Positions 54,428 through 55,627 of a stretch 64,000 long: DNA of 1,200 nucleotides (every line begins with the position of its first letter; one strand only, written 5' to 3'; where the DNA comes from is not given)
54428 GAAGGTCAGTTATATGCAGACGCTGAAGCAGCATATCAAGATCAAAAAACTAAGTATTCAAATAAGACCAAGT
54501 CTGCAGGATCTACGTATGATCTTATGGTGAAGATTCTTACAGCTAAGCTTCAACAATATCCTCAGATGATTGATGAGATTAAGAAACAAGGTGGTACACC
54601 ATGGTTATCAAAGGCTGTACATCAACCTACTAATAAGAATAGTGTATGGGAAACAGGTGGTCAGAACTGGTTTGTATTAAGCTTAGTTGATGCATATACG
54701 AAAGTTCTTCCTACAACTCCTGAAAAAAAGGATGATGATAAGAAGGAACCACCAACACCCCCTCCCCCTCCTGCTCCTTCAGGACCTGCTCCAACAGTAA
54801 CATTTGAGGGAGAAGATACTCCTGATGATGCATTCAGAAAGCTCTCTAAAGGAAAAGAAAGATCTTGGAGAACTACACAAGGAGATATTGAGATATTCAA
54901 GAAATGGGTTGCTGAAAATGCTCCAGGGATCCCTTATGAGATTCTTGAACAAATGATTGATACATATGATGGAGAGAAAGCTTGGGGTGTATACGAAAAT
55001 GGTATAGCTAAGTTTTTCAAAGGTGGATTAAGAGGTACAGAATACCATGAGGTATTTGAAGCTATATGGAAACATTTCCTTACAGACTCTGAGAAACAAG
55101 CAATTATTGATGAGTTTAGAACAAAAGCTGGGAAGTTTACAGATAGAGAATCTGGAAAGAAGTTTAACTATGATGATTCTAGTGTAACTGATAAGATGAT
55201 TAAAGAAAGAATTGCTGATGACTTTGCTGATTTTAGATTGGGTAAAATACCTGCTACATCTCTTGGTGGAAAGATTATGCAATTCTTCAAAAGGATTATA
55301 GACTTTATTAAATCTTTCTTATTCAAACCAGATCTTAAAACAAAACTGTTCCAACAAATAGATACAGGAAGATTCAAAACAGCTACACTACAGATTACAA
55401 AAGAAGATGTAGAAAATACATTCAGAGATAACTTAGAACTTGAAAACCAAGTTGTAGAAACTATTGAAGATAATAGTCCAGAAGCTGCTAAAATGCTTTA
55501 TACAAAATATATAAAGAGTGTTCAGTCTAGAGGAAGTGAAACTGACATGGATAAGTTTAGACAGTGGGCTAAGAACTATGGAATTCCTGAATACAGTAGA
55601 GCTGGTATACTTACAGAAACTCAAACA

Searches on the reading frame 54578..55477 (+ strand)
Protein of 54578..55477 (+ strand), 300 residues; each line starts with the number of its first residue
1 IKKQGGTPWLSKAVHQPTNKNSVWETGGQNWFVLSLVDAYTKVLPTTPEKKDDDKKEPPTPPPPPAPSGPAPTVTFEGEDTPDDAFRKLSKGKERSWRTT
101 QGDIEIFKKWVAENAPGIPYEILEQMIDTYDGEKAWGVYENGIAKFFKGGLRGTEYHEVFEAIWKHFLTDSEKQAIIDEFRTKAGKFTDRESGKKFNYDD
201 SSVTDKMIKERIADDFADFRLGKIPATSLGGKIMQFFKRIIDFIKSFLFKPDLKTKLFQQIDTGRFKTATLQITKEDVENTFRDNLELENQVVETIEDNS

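Call 37: search_protein_families(library=pfam, proteins=[window:54578-55477:+], max_evalue=10)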
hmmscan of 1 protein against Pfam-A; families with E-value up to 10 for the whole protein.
window:54578-55477:+ (300 aa): 1 family
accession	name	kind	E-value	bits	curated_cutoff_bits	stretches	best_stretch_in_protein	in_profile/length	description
PF03745.19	DUF309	-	0.19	11.8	27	1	155-167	15-27/59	Domain of unknown function (DUF309)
